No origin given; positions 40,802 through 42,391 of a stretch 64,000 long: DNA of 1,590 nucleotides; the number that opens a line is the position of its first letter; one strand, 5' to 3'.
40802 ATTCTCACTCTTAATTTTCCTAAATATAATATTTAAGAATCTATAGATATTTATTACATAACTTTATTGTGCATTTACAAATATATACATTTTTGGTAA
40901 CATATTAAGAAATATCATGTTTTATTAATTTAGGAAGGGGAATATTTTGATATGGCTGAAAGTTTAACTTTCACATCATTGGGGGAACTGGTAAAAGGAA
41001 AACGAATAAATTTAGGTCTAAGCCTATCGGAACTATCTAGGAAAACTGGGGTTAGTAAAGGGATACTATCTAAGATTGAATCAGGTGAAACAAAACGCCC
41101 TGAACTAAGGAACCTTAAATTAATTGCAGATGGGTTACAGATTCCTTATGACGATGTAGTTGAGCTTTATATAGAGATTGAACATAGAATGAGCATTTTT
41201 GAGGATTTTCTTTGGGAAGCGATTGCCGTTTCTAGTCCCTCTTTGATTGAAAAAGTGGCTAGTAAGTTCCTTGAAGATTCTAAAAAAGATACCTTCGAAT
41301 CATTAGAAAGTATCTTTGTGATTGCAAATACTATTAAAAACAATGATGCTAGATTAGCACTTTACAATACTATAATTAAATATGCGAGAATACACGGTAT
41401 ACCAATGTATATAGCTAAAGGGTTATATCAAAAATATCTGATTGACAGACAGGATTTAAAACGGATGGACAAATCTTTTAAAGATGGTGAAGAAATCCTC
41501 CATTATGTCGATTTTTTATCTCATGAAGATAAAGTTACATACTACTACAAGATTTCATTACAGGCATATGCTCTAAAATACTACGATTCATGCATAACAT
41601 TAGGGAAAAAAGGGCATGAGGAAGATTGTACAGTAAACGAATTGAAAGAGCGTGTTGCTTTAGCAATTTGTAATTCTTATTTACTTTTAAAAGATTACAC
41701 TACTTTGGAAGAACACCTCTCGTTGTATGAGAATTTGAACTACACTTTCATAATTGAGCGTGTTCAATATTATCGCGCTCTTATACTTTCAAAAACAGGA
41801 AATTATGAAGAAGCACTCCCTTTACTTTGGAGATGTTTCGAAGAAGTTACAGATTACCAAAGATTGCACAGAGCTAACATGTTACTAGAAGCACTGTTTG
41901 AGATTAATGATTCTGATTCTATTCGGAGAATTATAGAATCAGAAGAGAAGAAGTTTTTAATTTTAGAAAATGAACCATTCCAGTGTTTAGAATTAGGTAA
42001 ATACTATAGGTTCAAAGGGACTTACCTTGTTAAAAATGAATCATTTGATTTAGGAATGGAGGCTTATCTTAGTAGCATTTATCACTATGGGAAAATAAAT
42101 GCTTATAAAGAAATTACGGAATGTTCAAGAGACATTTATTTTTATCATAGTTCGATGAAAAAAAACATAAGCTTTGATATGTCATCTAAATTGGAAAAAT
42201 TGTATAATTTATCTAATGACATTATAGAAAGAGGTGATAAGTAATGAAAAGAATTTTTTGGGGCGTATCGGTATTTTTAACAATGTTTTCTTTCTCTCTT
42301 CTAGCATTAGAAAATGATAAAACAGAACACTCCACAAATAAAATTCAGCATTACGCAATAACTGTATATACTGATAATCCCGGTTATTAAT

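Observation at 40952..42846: Phage RNPP-type peptide-sensing cassette joined to a Spo0E-like phosphatase gene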

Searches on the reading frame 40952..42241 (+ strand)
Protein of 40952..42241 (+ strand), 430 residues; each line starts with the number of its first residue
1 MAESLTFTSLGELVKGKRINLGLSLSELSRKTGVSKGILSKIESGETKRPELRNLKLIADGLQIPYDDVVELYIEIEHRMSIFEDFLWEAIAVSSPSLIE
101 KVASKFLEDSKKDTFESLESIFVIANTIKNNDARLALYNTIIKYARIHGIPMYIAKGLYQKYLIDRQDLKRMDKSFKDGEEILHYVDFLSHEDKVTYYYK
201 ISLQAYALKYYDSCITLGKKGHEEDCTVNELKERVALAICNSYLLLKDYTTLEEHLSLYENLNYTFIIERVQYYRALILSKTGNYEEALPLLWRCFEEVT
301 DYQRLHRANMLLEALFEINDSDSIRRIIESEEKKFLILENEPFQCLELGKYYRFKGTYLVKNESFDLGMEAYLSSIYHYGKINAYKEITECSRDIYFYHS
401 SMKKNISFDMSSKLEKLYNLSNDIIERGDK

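Call 3: search_protein_families(library=pfam, proteins=[window:40952-42241:+], max_evalue=1)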
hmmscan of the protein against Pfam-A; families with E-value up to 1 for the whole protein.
window:40952-42241:+ (430 aa): 12 families
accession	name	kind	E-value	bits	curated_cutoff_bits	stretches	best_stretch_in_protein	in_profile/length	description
PF01381.28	HTH_3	-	5.9e-12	45.9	23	1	17-68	4-54/55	Helix-turn-helix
PF12844.13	HTH_19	-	2.5e-06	27.7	30.2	1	11-71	1-60/64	Helix-turn-helix domain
PF13443.12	HTH_26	-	4.7e-06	27.2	22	1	22-72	10-60/63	Cro/C1-type HTH DNA-binding domain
PF13560.12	HTH_31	-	6.9e-06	26.7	27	1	10-71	2-63/64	Helix-turn-helix domain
PF13413.12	HTH_25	-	0.001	19.3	24.6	1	16-48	4-36/62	Helix-turn-helix domain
PF07719.23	TPR_2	-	0.011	16.2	27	1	271-289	3-21/34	Tetratricopeptide repeat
PF08795.16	DUF1796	-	0.023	15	23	1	276-412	13-135/166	Putative papain-like cysteine peptidase (DUF1796)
PF00515.34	TPR_1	-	0.025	14.9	27.8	1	271-292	3-24/34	Tetratricopeptide repeat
PF10602.15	RPN7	-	0.03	14.5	29.6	1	168-303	15-147/174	26S proteasome subunit RPN7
PF13428.12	TPR_14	-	0.041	15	23.5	1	270-305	2-37/44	Tetratricopeptide repeat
PF13374.12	TPR_10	-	0.044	14.3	27.5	1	276-296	9-29/42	Tetratricopeptide repeat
PF25651.1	Baculo_P15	-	0.048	14.4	27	0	94-206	21-119/120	Baculovirus putative 15 kDa capsid protein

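Call 4: search_protein_families(library=phrogs, proteins=[window:40952-42241:+], max_evalue=0.1)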
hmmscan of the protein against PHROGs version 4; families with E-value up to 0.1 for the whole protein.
window:40952-42241:+ (430 aa): 16 families
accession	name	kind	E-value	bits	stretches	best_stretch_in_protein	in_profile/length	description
phrog_32768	-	unknown function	6.4e-264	876.5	1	1-430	1-430/446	-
phrog_8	-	transcription regulation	1.2e-09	39.2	1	9-118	161-249/346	transcriptional regulator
phrog_3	-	transcription regulation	5.6e-09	37.3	1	9-89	88-163/430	transcriptional repressor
phrog_5823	-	transcription regulation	2e-05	24.9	1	8-69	5-66/404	transcriptional regulator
phrog_7241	-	transcription regulation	2.7e-05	25.2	1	13-70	65-121/122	transcriptional regulator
phrog_2439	-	transcription regulation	0.00025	21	1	11-66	9-63/367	transcriptional regulator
phrog_2967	-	transcription regulation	0.0022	18.6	1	20-75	21-75/225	transcriptional regulator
phrog_6288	-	unknown function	0.0028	18.3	1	10-56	30-76/322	-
phrog_6223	-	transcription regulation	0.0038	18.3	1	21-50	16-45/73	transcriptional repressor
phrog_9425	-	transcription regulation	0.0055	17.4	1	24-62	22-60/72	transcriptional repressor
phrog_8038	-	unknown function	0.0063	17.4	1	27-52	21-47/66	-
phrog_955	-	DNA, RNA and nucleotide metabolism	0.0071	17.1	1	9-51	24-66/142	HTH DNA binding protein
phrog_2104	-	unknown function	0.0079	17.4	1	14-58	44-87/103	-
phrog_1373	-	transcription regulation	0.059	14.3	0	10-66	64-119/166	transcriptional regulator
phrog_7126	-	DNA, RNA and nucleotide metabolism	0.073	14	0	18-67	26-75/120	HTH DNA binding protein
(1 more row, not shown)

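Call 5: search_protein_families(library=ncbifam, proteins=[window:40952-42241:+], max_evalue=1)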
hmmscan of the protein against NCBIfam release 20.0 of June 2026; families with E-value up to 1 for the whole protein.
window:40952-42241:+ (430 aa): 12 families
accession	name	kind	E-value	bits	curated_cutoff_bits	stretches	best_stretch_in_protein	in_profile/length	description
NF046032.1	TransRegSlrRBacil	equivalog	8.5e-06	25.9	250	1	11-72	3-64/149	HTH-type transcriptional regulator SlrR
TIGR03070.1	couple_hipB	subfamily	2.2e-05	24.3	71.65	1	9-48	2-41/58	type II toxin-antitoxin system Y4mF family antitoxin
NF006015.0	PRK08154.1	subfamily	3.3e-05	23.2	204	1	6-93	27-113/314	anaerobic benzoate catabolism transcriptional regulator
NF041951.1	phage_RstR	subfamily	0.00012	22.3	80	1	11-71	4-63/108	RstR family transcriptional repressor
TIGR00270.2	TIGR00270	equivalog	0.0008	19.2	110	1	11-63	77-128/159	multiprotein bridging factor aMBF1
NF047948.1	male_kill_WMK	equivalog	0.0021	17.6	300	1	10-85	6-79/300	WO male-killing family protein Wmk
NF041677.1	trans_regClgR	equivalog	0.0023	18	170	1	8-70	7-68/113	transcriptional regulator ClgR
NF041534.1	rodZ_Strepcoccus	equivalog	0.003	16.8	375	1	9-44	5-40/275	cytoskeleton protein RodZ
NF010465.0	PRK13890.1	equivalog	0.0043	17.1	96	1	22-71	18-66/121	conjugal transfer protein TrbA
NF007257.0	PRK09706.1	subfamily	0.0085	15.9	101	1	9-63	5-58/135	transcriptional repressor DicA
TIGR03489.1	cas_csp1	equivalog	0.0094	15.4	340.65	1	257-341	137-218/292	type I-PGING CRISPR-associated protein Cas7/Csp1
NF005340.0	PRK06860.1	subfamily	0.13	11.4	398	1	160-186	175-201/309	lipid A biosynthesis lauroyl acyltransferase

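Call 7: search_solved_structures(query=window:40952-42241:+, max_evalue=1, show_alignments=2)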
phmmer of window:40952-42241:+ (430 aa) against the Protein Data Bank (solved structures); distinct sequences matched with E-value up to 1: 21.
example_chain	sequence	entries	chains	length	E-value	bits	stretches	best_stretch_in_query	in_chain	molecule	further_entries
4wn4_A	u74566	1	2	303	8.5e-07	32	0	217-292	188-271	Pentatricopeptide repeat protein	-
4pjr_A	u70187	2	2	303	1.3e-06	31.4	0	216-293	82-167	Pentatricopeptide repeat protein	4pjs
1r63_A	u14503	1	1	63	1.2e-05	28.1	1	10-64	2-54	REPRESSOR PROTEIN FROM BACTERIOPHAGE 434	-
1per_L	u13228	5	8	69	1.6e-05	27.8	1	10-64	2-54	PROTEIN (434 REPRESSOR) | 434 REPRESSOR | REPRESSOR PROTEIN CI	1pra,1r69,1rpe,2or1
1sq8_A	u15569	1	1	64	2.1e-05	27.4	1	10-55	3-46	dh434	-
8bny_A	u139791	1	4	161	8.2e-05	25.4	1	12-88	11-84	Immunity repressor protein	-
2r63_A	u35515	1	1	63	8.5e-05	25.4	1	10-64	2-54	REPRESSOR PROTEIN FROM BACTERIOPHAGE 434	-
7t5u_A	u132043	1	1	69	0.00027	23.7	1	7-64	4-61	Helix-turn-helix domain-containing protein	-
1b0n_A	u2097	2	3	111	0.0011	21.7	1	10-92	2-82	PROTEIN (SINR PROTEIN) | HTH-TYPE TRANSCRIPTIONAL REGULATOR SINR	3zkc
7zvi_A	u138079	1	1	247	0.0011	21.7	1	7-59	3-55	Orf22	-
3fym_A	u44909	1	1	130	0.0016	21.2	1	9-68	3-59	Putative uncharacterized protein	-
7p4a_A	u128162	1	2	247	0.0016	21.2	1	7-59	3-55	Stl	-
5tn0_A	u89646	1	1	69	0.0023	20.6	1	10-65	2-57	HTH-type transcriptional regulator SinR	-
3qq6_A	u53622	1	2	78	0.0024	20.6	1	10-65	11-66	HTH-type transcriptional regulator sinR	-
1y9q_A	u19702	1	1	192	0.0055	19.4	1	10-66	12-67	transcriptional regulator, HTH_3 family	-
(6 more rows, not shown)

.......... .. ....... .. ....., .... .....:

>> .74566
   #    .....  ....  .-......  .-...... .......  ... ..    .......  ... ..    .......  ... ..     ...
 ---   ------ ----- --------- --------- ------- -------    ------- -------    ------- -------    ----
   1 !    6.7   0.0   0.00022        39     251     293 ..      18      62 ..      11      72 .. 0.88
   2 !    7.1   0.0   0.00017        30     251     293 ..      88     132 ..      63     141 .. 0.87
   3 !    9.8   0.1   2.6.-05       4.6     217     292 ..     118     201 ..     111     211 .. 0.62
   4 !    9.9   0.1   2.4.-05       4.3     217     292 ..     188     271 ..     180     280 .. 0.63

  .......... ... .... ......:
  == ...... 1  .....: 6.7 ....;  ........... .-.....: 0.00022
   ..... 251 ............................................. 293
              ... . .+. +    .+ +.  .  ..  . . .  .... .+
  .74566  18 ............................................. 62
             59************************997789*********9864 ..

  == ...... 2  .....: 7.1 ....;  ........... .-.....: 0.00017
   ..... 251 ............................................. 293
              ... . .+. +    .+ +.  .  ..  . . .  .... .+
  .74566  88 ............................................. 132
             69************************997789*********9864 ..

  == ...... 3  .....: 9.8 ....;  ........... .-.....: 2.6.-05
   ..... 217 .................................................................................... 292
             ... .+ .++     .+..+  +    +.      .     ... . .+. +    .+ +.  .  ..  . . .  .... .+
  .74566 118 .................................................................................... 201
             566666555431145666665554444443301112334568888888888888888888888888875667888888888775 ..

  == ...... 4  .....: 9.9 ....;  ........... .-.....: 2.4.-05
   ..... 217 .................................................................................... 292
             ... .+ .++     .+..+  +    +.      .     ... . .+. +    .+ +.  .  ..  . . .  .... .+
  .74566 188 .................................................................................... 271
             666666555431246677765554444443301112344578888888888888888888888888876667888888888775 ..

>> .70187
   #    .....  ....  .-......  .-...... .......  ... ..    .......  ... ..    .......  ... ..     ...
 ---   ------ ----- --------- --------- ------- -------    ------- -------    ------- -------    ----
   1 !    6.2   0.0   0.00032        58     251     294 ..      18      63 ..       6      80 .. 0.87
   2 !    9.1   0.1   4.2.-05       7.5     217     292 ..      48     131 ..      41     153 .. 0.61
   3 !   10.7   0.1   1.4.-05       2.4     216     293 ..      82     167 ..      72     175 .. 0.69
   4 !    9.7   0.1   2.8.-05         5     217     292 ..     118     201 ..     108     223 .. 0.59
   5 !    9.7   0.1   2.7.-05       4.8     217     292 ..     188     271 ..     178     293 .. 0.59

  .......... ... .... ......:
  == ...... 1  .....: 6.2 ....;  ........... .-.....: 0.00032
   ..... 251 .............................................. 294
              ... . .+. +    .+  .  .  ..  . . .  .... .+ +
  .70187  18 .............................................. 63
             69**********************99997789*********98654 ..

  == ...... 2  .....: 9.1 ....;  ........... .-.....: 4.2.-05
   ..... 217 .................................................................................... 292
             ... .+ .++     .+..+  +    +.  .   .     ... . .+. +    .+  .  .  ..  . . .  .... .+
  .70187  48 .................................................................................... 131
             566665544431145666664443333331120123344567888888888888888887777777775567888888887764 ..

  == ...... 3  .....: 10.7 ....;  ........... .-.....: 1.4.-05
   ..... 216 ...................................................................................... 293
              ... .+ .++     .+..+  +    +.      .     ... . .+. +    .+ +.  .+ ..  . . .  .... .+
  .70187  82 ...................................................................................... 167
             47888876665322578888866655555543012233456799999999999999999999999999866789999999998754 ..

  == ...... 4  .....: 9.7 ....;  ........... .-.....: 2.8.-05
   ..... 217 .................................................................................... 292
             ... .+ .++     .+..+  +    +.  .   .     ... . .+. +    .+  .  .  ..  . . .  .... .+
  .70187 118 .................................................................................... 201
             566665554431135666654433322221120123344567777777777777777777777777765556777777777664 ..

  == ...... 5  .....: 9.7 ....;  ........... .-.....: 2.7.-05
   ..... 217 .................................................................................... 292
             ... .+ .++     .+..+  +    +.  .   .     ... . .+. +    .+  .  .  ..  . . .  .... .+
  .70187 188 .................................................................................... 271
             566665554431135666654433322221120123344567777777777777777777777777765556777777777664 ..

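Call 14: find_homologous_proteins(query=window:40952-42241:+, max_evalue=0.001)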
Query window:40952-42241:+ (430 aa): 108 proteins with E <= 0.001 among 8000 candidates.
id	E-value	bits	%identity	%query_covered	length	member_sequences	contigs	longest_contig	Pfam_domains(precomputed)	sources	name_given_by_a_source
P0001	7.9e-264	893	95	100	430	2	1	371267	PF12844.14,PF01381.29,PF13560.13,PF13443.13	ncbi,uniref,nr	ncbi:helix-turn-helix domain-containing protein [Brevibacillus laterosporus]|uniref:helix-turn-helix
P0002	8.3e-190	650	72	98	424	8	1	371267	PF12844.14,PF01381.29,PF13560.13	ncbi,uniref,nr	ncbi:helix-turn-helix domain-containing protein [Brevibacillus laterosporus]|uniref:helix-turn-helix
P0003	4.9e-186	637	69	100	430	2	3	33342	PF12844.14,PF01381.29,PF13560.13,PF13443.13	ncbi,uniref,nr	ncbi:helix-turn-helix domain-containing protein [Brevibacillus laterosporus]|uniref:helix-turn-helix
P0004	5.7e-161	555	63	100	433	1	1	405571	PF12844.14,PF01381.29,PF13560.13,PF13443.13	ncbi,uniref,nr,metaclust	ncbi:helix-turn-helix domain-containing protein [Brevibacillus laterosporus]|uniref:helix-turn-helix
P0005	7.1e-161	554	81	71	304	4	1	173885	-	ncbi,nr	ncbi:transcriptional regulator [Brevibacillus laterosporus]|nr:transcriptional regulator [Brevibacil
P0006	7.2e-152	525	57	98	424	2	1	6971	PF12844.14,PF13413.13,PF01381.29,PF13560.13,PF13443.13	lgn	-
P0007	2.4e-151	523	57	98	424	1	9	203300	PF12844.14,PF13413.13,PF01381.29,PF13560.13,PF13443.13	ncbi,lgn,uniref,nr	ncbi:helix-turn-helix domain-containing protein [Brevibacillus laterosporus]|uniref:helix-turn-helix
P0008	3.2e-150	519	58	96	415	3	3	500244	PF12844.14,PF01381.29,PF13560.13,PF13443.13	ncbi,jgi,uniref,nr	ncbi:helix-turn-helix domain-containing protein [Brevibacillus laterosporus]|uniref:helix-turn-helix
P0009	6.7e-150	518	57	98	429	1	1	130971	PF12844.14,PF01381.29,PF13560.13,PF13443.13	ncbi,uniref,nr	ncbi:XRE family transcriptional regulator (plasmid) [Brevibacillus laterosporus]|uniref:XRE family t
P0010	2.3e-149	516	55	100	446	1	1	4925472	PF12844.14,PF13413.13,PF01381.29,PF13560.13,PF13443.13,PF07719.24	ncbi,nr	ncbi:helix-turn-helix transcriptional regulator [Brevibacterium sp. JNUCC-42]|nr:helix-turn-helix tr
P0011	4.3e-148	512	55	100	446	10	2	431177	PF12844.14,PF13413.13,PF01381.29,PF13560.13,PF13443.13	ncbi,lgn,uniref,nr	ncbi:helix-turn-helix domain-containing protein [Brevibacillus laterosporus]|uniref:Helix-turn-helix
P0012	7.6e-147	508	55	97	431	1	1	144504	PF12844.14,PF01381.29,PF13560.13,PF13443.13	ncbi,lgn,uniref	ncbi:helix-turn-helix domain-containing protein [Brevibacillus sp. SYSU BS000544]|uniref:helix-turn-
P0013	1.4e-146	507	56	97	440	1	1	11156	PF12844.14,PF01381.29,PF13560.13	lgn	-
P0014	2.0e-146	507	57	98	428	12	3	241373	PF01381.29,PF13560.13,PF13443.13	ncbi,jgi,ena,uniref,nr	ncbi:helix-turn-helix domain-containing protein [Brevibacillus laterosporus]|uniref:helix-turn-helix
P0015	4.6e-145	502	55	98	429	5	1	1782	PF01381.29,PF13560.13,PF13443.13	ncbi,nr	ncbi:XRE family transcriptional regulator [Brevibacillus laterosporus]|nr:helix-turn-helix transcrip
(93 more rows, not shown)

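Call 32: find_related_loci(query=A1, collection=genome_contigs, flank=4000)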
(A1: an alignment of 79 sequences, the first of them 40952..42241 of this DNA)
Query A1 (430 aa) in genome_contigs; peptide patterns used: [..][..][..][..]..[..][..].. (x = any residue, [..] = any of these).
56 stretches matched a pattern; 46 encode a relative of the query (tblastn E <= 1e-3); 46 distinct loci.
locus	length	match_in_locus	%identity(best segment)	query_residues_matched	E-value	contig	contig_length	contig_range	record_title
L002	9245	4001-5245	55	5-419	6e-155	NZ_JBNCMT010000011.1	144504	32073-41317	Brevibacillus sp. SYSU BS000544 NODE_11_length_144504_cov_79.818026, whole genome shotgun sequence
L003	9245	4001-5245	51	9-419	4e-136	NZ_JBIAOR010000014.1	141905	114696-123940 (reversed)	Brevibacillus sp. NPDC003359 NPDC003359_401_C7.ctg-0014, whole genome shotgun sequence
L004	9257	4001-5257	50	1-419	8e-134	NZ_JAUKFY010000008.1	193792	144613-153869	Brevibacillus laterosporus strain MSSRFCCT15 T15_R1_and_R2_contig_8, whole genome shotgun sequence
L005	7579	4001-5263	46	4-427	6e-128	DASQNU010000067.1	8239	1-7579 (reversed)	MAG TPA_asm: Candidatus Bathyarchaeia archaeon isolate SMAG_U10784 k141_282125, whole genome shotgun sequence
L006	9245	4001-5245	49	9-419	1e-127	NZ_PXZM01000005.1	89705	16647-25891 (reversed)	Brevibacillus fortis strain NRRL NRS-1210 N1210_contig_5, whole genome shotgun sequence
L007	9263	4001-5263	46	4-427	8e-127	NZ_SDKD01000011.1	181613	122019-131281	Brevibacillus migulae strain CFH S0501 Scaffold11, whole genome shotgun sequence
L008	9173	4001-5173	49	4-392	4e-121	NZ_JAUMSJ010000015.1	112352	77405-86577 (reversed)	Brevibacillus borstelensis strain RC 15, whole genome shotgun sequence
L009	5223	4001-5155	48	4-388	3e-116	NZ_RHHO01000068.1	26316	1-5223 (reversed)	Brevibacillus borstelensis strain NRRL NRS 818 contig_68, whole genome shotgun sequence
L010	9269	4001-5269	45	1-423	5e-116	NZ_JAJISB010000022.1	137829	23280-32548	Brevibacillus daliensis strain YIM B02290 contig22, whole genome shotgun sequence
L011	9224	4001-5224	44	1-410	8e-115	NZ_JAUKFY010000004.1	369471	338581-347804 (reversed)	Brevibacillus laterosporus strain MSSRFCCT15 T15_R1_and_R2_contig_4, whole genome shotgun sequence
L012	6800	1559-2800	44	6-422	9e-112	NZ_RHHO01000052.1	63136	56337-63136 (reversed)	Brevibacillus borstelensis strain NRRL NRS 818 contig_52, whole genome shotgun sequence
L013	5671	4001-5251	43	3-419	2e-111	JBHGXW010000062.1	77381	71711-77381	MAG: Paenibacillaceae bacterium isolate N2OR2_T1.20 N2OR2_T1_k141_53175, whole genome shotgun sequence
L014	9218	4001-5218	44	23-429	7e-107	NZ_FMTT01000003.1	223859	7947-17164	Paenibacillus tianmuensis strain CGMCC 1.8946, whole genome shotgun sequence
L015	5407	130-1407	44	1-419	2e-106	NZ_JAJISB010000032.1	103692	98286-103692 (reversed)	Brevibacillus daliensis strain YIM B02290 contig32, whole genome shotgun sequence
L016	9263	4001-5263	43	9-429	2e-105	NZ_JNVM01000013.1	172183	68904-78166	Paenibacillus tyrfis strain MSt1 Contig_13, whole genome shotgun sequence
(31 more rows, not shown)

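Call 33: find_related_loci(query=A1, collection=viral_contigs, flank=6000)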
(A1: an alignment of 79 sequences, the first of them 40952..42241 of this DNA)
Query A1 (430 aa) in viral_contigs; peptide patterns used: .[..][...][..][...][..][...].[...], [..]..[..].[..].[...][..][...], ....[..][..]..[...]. (x = any residue, [..] = any of these).
76 stretches matched a pattern; 6 encode a relative of the query (tblastn E <= 1e-3); 6 distinct loci.
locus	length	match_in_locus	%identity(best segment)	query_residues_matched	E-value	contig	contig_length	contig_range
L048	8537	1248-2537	63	1-428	1e-170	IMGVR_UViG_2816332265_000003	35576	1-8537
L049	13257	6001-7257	56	1-419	2e-155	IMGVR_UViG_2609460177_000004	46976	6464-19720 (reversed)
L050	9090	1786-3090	50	1-430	1e-133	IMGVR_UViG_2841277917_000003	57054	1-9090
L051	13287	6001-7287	51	1-429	7e-145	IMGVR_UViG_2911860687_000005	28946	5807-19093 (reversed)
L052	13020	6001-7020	53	80-419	7e-118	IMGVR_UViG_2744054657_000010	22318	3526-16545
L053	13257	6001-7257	45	1-419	8e-115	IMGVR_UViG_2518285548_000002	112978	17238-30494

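Call 37: predict_structure(alignment_id=A1)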
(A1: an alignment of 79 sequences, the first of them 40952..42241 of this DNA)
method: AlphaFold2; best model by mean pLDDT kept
length: 430 residues; sequences in the alignment: 79
mean_pLDDT: 87.4   pTM: 0.75
mean pLDDT of the five models: 87.4, 87.0, 86.9, 86.7, 86.7
residues with pLDDT >= 90: 242; 70-90: 158; 50-70: 19; < 50: 11
segments of 3 or more residues with pLDDT < 50: 1-7, 428-430
pLDDT, mean of each block of 10 residues (from residue 1): 45 85 88 87 76 80 79 71 78 83 82 84 91 93 94 95 90 90 95 96 95 98 93 96 96 96 92 92 93 90 89 95 93 80 90 96 94 94 89 94 89 82 51
secondary structure, 60 per line:
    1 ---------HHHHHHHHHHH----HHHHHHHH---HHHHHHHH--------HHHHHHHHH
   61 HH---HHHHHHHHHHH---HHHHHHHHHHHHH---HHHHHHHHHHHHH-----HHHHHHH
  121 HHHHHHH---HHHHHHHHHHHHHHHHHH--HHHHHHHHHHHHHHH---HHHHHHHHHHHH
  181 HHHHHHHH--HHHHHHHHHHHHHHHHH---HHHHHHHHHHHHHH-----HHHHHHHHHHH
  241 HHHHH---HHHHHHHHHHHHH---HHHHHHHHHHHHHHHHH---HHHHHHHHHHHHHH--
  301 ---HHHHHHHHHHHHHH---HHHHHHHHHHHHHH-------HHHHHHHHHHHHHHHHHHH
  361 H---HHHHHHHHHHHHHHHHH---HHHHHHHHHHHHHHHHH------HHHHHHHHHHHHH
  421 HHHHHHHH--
elements in order: H10-20 H25-32 H36-43 H52-62 H66-76 H80-92 H96-108 H114-127 H131-148 H151-165 H169-188 H191-207 H211-224 H230-245 H249-261 H265-281 H285-298 H304-317 H321-334 H342-361 H365-381 H385-401 H408-428
